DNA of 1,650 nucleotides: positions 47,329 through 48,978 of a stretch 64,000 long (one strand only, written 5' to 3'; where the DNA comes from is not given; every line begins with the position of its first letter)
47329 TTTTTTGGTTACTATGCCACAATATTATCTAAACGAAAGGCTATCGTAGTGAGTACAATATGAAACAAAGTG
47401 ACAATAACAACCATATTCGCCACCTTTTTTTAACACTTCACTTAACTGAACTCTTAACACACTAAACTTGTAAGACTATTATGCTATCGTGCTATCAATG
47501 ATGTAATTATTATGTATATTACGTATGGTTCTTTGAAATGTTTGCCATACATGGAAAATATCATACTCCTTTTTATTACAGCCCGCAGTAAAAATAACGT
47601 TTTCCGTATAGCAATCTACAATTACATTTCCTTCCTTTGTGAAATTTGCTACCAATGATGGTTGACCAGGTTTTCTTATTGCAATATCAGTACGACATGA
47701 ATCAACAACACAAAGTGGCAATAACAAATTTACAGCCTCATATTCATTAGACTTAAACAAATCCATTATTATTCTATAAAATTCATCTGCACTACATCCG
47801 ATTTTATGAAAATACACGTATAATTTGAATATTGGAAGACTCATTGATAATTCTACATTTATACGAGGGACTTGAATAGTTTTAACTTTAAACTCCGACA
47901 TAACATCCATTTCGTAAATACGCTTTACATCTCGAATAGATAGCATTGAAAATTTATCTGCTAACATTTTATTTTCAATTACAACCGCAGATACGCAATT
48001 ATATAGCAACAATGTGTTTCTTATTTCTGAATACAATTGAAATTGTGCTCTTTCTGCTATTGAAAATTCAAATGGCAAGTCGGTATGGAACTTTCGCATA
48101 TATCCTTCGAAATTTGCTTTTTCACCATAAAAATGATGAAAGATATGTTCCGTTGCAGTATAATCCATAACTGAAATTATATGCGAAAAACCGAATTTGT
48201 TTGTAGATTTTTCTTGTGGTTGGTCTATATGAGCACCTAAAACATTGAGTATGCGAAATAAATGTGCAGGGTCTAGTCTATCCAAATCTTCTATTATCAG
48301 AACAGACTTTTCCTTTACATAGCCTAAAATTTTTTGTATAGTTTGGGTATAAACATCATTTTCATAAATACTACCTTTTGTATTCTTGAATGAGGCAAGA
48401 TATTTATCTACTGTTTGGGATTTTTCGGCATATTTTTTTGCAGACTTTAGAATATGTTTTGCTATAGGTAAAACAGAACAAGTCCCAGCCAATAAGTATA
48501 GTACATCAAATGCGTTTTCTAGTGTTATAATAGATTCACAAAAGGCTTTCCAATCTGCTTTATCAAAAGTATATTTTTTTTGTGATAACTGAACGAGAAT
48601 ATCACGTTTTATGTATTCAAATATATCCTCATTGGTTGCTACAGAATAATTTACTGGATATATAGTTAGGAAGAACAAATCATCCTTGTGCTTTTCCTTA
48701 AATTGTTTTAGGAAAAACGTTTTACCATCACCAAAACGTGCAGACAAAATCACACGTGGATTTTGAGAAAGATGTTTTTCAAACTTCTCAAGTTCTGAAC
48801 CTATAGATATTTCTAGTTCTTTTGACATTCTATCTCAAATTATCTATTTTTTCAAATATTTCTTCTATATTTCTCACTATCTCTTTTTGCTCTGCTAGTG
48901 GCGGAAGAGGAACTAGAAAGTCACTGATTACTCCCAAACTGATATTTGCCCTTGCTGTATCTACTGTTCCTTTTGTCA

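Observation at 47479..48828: KAP-type P-loop NTPase as the terminal gene of a type I R-M operon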

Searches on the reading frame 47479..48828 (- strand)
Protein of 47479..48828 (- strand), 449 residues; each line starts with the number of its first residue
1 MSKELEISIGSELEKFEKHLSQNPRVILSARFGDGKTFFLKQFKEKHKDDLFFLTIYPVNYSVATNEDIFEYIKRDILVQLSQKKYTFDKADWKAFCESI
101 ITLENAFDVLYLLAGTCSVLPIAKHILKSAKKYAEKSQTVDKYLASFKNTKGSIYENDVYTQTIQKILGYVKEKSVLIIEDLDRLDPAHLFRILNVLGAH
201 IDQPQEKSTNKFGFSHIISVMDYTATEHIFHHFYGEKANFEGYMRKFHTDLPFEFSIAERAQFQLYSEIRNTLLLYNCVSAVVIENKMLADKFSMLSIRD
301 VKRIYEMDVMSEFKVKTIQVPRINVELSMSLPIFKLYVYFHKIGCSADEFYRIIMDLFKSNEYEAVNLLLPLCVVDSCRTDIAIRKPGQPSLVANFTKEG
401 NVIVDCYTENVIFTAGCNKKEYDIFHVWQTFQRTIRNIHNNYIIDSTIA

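Call 3: search_protein_families(library=pfam, proteins=[window:47479-48828:-], max_evalue=0.1)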
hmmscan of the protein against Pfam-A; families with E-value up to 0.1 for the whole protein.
window:47479-48828:- (449 aa): 3 families
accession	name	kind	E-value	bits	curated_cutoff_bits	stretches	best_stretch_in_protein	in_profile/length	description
PF13191.12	AAA_16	-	5.2e-05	24.2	32.6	1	23-191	23-150/167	AAA ATPase domain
PF07693.20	KAP_NTPase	-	0.00056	19.7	20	1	26-247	23-218/293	KAP family P-loop domain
PF13401.12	AAA_22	-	0.00058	20.6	27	1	27-189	9-100/130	AAA domain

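Call 4: search_protein_families(library=padloc, proteins=[window:47479-48828:-], max_evalue=0.1)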
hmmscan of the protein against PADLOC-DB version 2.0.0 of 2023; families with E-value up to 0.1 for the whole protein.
window:47479-48828:- (449 aa): 1 family
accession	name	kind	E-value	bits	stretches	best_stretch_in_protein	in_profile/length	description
PDLC02361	PifA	-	0.012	12.2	1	138-195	145-204/720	PifA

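Call 5: search_protein_families(library=ncbifam, proteins=[window:47479-48828:-], max_evalue=0.1)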
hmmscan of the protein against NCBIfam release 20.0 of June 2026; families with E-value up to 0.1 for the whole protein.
window:47479-48828:- (449 aa): 1 family
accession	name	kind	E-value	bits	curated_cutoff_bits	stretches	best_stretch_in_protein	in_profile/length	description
TIGR04179.1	rhombo_lipo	equivalog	0.014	14.7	150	1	256-310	58-113/259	rhombotarget lipoprotein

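Call 7: find_homologous_proteins(query=window:47479-48828:-, max_evalue=0.001)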
Query window:47479-48828:- (449 aa): 3505 proteins with E <= 0.001 among 6526 candidates; the best 120 are listed.
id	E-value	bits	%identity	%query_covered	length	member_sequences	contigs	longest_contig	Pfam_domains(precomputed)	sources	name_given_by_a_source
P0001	1.9e-297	1004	100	100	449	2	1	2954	-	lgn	-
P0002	7.8e-218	742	76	100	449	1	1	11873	PF07693.21,PF20693.4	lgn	-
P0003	6.1e-213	726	74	100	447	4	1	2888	PF07693.21,PF20693.4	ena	-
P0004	4.8e-209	713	75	96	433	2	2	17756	PF07693.21,PF20693.4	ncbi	-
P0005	1.7e-138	480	67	74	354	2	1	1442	PF07693.21,PF13401.13,PF20693.4,PF13191.13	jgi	-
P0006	7.2e-92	327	44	82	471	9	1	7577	PF07693.21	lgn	-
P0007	3.5e-82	295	43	84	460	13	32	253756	-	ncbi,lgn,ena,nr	ncbi:MAG: hypothetical protein IJL48_11790 [Bacteroidales bacterium]|nr:hypothetical protein [Bacter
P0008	3.6e-82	295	39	97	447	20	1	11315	PF07693.21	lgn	-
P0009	3.7e-80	288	43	89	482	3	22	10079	PF07693.21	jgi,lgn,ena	jgi:hypothetical protein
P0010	7.3e-80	287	42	89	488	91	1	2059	PF07693.21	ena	-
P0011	1.2e-79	287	45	82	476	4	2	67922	PF07693.21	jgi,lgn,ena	-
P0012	2.6e-79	286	41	90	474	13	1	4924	PF07693.21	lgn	-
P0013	2.8e-79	285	44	82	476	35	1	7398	PF07693.21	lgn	-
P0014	5.1e-79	285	42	84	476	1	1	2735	PF07693.21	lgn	-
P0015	1.3e-78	283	45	77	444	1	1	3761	PF07693.21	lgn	-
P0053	1.3e-75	273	41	89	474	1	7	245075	-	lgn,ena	-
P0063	2.8e-75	272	50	66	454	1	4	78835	-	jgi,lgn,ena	jgi:hypothetical protein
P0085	2.0e-74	269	46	66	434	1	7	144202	PF07693.21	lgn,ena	-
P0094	3.0e-74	269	41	80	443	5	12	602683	PF07693.21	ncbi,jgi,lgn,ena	-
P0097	3.6e-74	269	36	99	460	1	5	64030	PF07693.21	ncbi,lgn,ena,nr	ncbi:MAG: hypothetical protein IKC19_09385 [Bacteroidales bacterium]|nr:hypothetical protein [Bacter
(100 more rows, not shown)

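Call 8: search_protein_families(library=pfam, proteins=[P0002, P0004, P0007, P0094, P0063, P0097], max_evalue=0.01)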
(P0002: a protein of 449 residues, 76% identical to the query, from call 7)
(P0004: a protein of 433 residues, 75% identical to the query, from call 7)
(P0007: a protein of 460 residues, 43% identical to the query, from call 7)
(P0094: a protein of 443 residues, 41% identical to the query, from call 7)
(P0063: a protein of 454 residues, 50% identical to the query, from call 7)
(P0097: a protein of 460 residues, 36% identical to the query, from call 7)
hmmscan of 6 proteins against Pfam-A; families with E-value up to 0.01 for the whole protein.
P0002 (449 aa): 4 families
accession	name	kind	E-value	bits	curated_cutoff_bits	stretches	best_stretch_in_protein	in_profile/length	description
PF20693.3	YobI-ATPase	-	8.4e-07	29.3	27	1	148-216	179-246/363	YobI-like P-loop NTPase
PF07693.20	KAP_NTPase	-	4e-06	26.8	20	1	26-267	23-233/293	KAP family P-loop domain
PF13401.12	AAA_22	-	0.00026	21.8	27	0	27-195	9-104/130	AAA domain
PF13191.12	AAA_16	-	0.0012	19.8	32.6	1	22-194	22-151/167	AAA ATPase domain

P0004 (433 aa): 5 families
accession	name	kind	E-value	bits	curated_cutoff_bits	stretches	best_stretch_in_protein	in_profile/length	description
PF07693.20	KAP_NTPase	-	5.6e-07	29.6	20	1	25-247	22-218/293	KAP family P-loop domain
PF20693.3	YobI-ATPase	-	6.4e-06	26.4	27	1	150-211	181-242/363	YobI-like P-loop NTPase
PF13191.12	AAA_16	-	0.00018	22.5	32.6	1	26-194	27-151/167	AAA ATPase domain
PF13401.12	AAA_22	-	0.00065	20.5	27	0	26-196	8-105/130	AAA domain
PF20720.3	nSTAND3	-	0.0062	16.7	27.2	0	12-66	6-57/155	Novel STAND NTPase 3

P0007 (460 aa): 1 family
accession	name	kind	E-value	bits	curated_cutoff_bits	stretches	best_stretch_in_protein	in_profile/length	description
PF07693.20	KAP_NTPase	-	6.5e-05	22.8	20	1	12-281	6-232/293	KAP family P-loop domain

P0094 (443 aa): 4 families
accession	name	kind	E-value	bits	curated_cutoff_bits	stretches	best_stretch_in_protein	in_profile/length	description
PF07693.20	KAP_NTPase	-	1.7e-05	24.7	20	1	26-250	26-218/293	KAP family P-loop domain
PF20693.3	YobI-ATPase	-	0.00031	20.8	27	0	125-214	154-242/363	YobI-like P-loop NTPase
PF13191.12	AAA_16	-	0.00086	20.3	32.6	1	32-194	36-148/167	AAA ATPase domain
PF13401.12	AAA_22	-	0.0062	17.3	27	0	29-83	14-67/130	AAA domain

P0063 (454 aa): 1 family
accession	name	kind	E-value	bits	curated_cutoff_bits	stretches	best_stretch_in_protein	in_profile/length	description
PF07693.20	KAP_NTPase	-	0.0063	16.2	20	0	34-291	27-240/293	KAP family P-loop domain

P0097 (460 aa): 2 families
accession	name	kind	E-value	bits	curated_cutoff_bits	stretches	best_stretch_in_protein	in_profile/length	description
PF07693.20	KAP_NTPase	-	1.3e-06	28.3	20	1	27-281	23-232/293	KAP family P-loop domain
PF20693.3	YobI-ATPase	-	0.00033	20.8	27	0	188-220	206-238/363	YobI-like P-loop NTPase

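Call 11: find_related_loci(query=A1, collection=genome_contigs, flank=10000)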
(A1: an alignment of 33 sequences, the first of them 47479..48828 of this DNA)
Query A1 (449 aa) in genome_contigs; peptide patterns used: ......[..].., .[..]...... (x = any residue, [..] = any of these).
119 stretches matched a pattern; 65 encode a relative of the query (tblastn E <= 1e-3); 65 distinct loci.
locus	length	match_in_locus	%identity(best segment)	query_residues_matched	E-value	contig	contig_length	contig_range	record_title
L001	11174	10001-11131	49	4-372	7e-115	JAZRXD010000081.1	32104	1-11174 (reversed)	MAG: Bacteroidales bacterium isolate T1900044951_TA20190004.MAGScoT_cleanbin_000016 SGB_3662_k141_2643910, whole genome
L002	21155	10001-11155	43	6-375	2e-83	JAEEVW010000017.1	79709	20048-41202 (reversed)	MAG: Prevotella sp. isolate Tb.RUG.463 NODE_871_length_79709_cov_6.153376, whole genome shotgun sequence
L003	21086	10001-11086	42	6-357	9e-81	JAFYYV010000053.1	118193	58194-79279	MAG: Prevotella sp. isolate RGIG7546 Water_buffalos_Omasum-1__c630177, whole genome shotgun sequence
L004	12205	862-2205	36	6-448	1e-79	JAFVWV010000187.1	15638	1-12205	MAG: Bacteroidales bacterium isolate RGIG5467 Sheep_Colon-5__c949362, whole genome shotgun sequence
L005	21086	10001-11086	42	6-357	4e-79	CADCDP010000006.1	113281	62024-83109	MAG: uncultured Bacteroidales bacterium isolate RUG14560 genome assembly, contig: RUG14560_asm_6, whole genome shotgun s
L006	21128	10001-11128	42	9-372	1e-78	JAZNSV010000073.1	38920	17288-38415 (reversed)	MAG: Bacteroidales bacterium isolate T1900044806_TS20190272.MAGScoT_cleanbin_000011 SGB_2756_k141_1004059, whole genome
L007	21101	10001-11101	43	25-375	2e-78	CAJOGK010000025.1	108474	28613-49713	uncultured Prevotella sp. isolate Sheep_2_mag_111 genome assembly, contig: scaffold_2265, whole genome shotgun sequence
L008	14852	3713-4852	42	6-372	4e-78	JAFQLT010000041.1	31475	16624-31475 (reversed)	MAG: Bacteroidaceae bacterium isolate RGIG1935 Goat_Cecum.Co__c1021865, whole genome shotgun sequence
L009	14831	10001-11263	38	9-407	9e-78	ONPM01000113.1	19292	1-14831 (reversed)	uncultured Prevotella sp. isolate RUG515 genome assembly, contig: scaffold_6676, whole genome shotgun sequence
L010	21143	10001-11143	40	6-376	2e-77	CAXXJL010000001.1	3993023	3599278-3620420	MAG: Bacteroidaceae bacterium isolate df2d7d49-e5db-4520-accc-3f86dccd64c9 genome assembly, contig: contig_1, whole geno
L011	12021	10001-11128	40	9-372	2e-76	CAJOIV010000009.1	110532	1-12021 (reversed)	uncultured Bacteroidales bacterium isolate Red_deer_4_mag_30 genome assembly, contig: scaffold_985, whole genome shotgun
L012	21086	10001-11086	43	6-357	4e-75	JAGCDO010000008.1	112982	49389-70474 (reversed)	MAG: Prevotella sp. isolate RGIG9694 Yak_Omasum-2__c162913, whole genome shotgun sequence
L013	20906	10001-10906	44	7-301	4e-75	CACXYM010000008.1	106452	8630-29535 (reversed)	MAG: uncultured Bacteroidales bacterium isolate RUG11711 genome assembly, contig: RUG11711_asm_8, whole genome shotgun s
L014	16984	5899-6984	43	6-357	5e-75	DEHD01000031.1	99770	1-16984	MAG TPA_asm: Prevotella sp. UBA2809 UBA2809_contig_713, whole genome shotgun sequence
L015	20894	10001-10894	44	7-304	1e-74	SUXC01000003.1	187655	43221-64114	MAG: Bacteroidales bacterium isolate SIG114 NODE_252_length_187655_cov_2.683322, whole genome shotgun sequence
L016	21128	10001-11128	41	9-372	2e-74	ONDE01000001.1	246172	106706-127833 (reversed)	uncultured Bacteroidales bacterium isolate RUG197 genome assembly, contig: scaffold_5, whole genome shotgun sequence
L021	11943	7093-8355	38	9-407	4e-77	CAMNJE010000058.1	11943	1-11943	MAG: uncultured Prevotella sp. isolate SRR873595_bin.65_metaWRAP_v1.3_MAG genome assembly, contig: ERZ1756110.3392464, w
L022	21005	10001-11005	39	7-319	4e-62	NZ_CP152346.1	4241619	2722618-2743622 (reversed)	Segatella copri strain HDE04 chromosome, complete genome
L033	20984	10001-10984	37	7-305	2e-52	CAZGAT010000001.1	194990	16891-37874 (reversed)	MAG TPA_asm: uncultured Prevotella sp. isolate SRP225648_co1_919 genome assembly, contig: NODE_24_length_194990_cov_10.4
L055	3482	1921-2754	35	1-256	2e-41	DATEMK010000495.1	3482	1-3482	MAG TPA_asm: Bacteroidia bacterium isolate SMAG_U8940 k141_1769384, whole genome shotgun sequence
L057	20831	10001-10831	34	5-270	1e-38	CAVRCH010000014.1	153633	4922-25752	MAG: uncultured Cytophagales bacterium isolate MFD03250.bin.2.34 genome assembly, contig: contig_8188, whole genome shot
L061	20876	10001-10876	41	3-262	1e-59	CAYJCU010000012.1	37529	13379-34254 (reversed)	MAG TPA_asm: uncultured Rikenellaceae bacterium isolate ERP123703_co1_230 genome assembly, contig: NODE_1052_length_3752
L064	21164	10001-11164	34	7-370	1e-49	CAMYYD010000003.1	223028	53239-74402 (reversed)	MAG TPA_asm: uncultured Bacteroidales bacterium isolate SRR10912534_bin.55_metaWRAP_v1.3_MAG genome assembly, contig: ER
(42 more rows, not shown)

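Call 19: search_protein_families(library=pfam, alignment_id=A2, max_evalue=0.00001)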
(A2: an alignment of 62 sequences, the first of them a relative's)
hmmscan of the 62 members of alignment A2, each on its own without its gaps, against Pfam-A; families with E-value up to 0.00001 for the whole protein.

A. member 1, L002:8903-9211:- (103 aa): 0 families

B. families by the number of members that match (of 62 scanned): 49 families (the first 25 are shown)
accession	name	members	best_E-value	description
PF00535.33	Glycos_transf_2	4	7.7e-40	Glycosyl transferase family 2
PF10111.15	Glyco_tranf_2_2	3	8.4e-12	Glycosyltransferase like family 2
PF13641.12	Glyco_tranf_2_3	3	1.4e-11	Glycosyltransferase like family 2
PF04851.21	ResIII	2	1.6e-40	Type III restriction enzyme, res subunit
PF21247.3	Fic-like_C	2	2.1e-26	Filamentation induced by cAMP protein Fic-like, C-terminal domain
PF13749.12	HATPase_c_4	2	3.5e-24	Putative ATP-dependent DNA helicase recG C-terminal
PF01420.25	Methylase_S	2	1.1e-21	Type I restriction modification DNA specificity domain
PF04326.19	SLFN_AlbA_2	2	7.3e-20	Schlafen, AlbA_2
PF00270.35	DEAD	2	8e-13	DEAD/DEAH box helicase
PF23653.1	DUF7149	1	9.3e-99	Domain of unknown function (DUF7149)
PF25120.1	DUF7814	1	3e-90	Domain of unknown function (DUF7814)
PF12358.13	DUF3644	1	1.9e-60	Domain of unknown function (DUF3644)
PF06250.17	YhcG_C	1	9.6e-55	YhcG PDDEXK nuclease domain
PF08800.15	BT4734-like_N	1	1.6e-42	BT4734-like, N-terminal domain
PF08463.15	EcoEI_R_C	1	1.1e-38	EcoEI R protein C-terminal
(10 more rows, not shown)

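Call 20: search_protein_families(library=pfam, alignment_id=A3, max_evalue=0.00001)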
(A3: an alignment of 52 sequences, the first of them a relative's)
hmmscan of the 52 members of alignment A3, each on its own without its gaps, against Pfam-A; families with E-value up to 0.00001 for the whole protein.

A. member 1, L002:11674-14421:+ (916 aa): 6 families
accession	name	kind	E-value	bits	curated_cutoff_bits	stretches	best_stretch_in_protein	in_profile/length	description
PF13361.12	UvrD_C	-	2.2e-71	241.6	25.6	1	274-605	1-348/350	UvrD-like helicase C-terminal domain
PF00580.27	UvrD-helicase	-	1.3e-69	235.4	23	1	8-270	1-268/271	UvrD/REP helicase N-terminal domain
PF13245.12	AAA_19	-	1.5e-22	80.7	25.1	1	12-256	1-132/134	AAA domain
PF03118.21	RNA_pol_A_CTD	-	5.5e-14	52.1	23.8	1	730-784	10-64/67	Bacterial RNA polymerase, alpha chain C terminal domain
PF13538.12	UvrD_C_2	-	7.8e-10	38.9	27.4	0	544-560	4-20/52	UvrD-like helicase C-terminal domain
PF13604.12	AAA_30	-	1.7e-07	31.6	27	0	8-72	2-66/191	AAA domain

B. families by the number of members that match (of 52 scanned): 58 families (the first 25 are shown)
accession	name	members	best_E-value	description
PF13304.12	AAA_21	4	6.7e-31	AAA domain, putative AbiEii toxin, Type IV TA system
PF13175.12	AAA_15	4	6.6e-21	AAA ATPase domain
PF00145.23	DNA_methylase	2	7e-80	C-5 cytosine-specific DNA methylase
PF01555.25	N6_N4_Mtase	2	1.9e-38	DNA methylase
PF02384.22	N6_Mtase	2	6.1e-29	N-6 DNA Methylase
PF02661.23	Fic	2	1.1e-25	Fic/DOC family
PF13274.11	SocA_Panacea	2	7.3e-23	Antitoxin SocA-like, Panacea domain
PF02463.25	SMC_N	2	2.6e-12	RecF/RecN/SMC N terminal domain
PF01381.28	HTH_3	2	9.2e-10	Helix-turn-helix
PF13560.12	HTH_31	2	1.3e-09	Helix-turn-helix domain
PF01808.24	AICARFT_IMPCHas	1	5.9e-108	AICARFT/IMPCHase bienzyme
PF00724.26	Oxidored_FMN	1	1.3e-84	NADH:flavin oxidoreductase / NADH oxidase family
PF18766.7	SWI2_SNF2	1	1.6e-74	SWI2/SNF2 ATPase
PF13361.12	UvrD_C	1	2.2e-71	UvrD-like helicase C-terminal domain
PF00580.27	UvrD-helicase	1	1.3e-69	UvrD/REP helicase N-terminal domain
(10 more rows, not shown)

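Call 22: find_encoding_contigs(protein=P0004, flank=10000, max_places=4)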
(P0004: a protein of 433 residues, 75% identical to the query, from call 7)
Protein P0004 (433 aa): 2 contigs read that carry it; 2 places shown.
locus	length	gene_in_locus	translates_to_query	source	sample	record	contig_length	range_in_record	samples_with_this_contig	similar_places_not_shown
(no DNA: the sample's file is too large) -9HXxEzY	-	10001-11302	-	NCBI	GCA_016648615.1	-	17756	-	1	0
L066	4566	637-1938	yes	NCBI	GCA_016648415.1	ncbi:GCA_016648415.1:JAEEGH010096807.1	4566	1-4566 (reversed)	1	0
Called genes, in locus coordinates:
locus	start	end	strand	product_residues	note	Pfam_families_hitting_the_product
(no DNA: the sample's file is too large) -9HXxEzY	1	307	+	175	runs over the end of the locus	PF01782:RimM, PF05239:PRC (weak), PF24986:PRC_RimM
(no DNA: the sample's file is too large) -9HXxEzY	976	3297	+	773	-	PF12161:HsdM_N, PF02384:N6_Mtase, PF07669:Eco57I (faint)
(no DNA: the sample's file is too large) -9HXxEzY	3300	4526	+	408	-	PF01420:Methylase_S (faint)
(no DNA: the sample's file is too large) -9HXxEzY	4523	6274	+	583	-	PF02463:SMC_N (faint)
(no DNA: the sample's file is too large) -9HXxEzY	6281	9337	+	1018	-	PF04313:HSDR_N, PF00270:DEAD, PF04851:ResIII, PF18766:SWI2_SNF2, PF22679:T1R_D3-like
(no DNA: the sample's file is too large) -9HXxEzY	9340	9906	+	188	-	-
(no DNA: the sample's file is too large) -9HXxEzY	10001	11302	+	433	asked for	PF07693:KAP_NTPase (weak), PF20693:YobI-ATPase (faint)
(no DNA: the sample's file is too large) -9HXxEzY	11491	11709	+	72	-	-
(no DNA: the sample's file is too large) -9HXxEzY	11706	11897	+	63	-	PF07927:HicA_toxin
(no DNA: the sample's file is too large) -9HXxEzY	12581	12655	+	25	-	?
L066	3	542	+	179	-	?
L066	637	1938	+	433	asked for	PF07693:KAP_NTPase (weak), PF20693:YobI-ATPase (faint)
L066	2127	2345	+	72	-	-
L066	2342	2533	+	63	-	PF07927:HicA_toxin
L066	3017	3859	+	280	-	PF08543:Phos_pyr_kin, PF00294:PfkB (weak)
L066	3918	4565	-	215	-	?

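Call 23: find_encoding_contigs(protein=P0002, flank=10000, max_places=4)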
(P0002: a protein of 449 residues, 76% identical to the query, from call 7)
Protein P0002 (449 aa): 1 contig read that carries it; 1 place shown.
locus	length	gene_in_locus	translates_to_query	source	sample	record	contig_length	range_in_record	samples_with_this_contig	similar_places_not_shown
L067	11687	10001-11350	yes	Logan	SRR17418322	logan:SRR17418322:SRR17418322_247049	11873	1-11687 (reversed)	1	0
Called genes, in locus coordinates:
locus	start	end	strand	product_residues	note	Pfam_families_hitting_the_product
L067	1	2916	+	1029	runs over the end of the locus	PF00933:Glyco_hydro_3, PF00144:Beta-lactamase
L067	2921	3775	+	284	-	-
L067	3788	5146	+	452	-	PF01554:MatE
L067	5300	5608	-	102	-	PF18498:DUF5618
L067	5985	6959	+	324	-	PF01555:N6_N4_Mtase, PF02475:TRM5-TYW2_MTfase (weak)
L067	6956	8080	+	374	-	PF01555:N6_N4_Mtase, PF01170:UPF0020 (weak), PF01555:N6_N4_Mtase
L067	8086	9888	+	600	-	-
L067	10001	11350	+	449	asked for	PF07693:KAP_NTPase (weak), PF20693:YobI-ATPase (faint)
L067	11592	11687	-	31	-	?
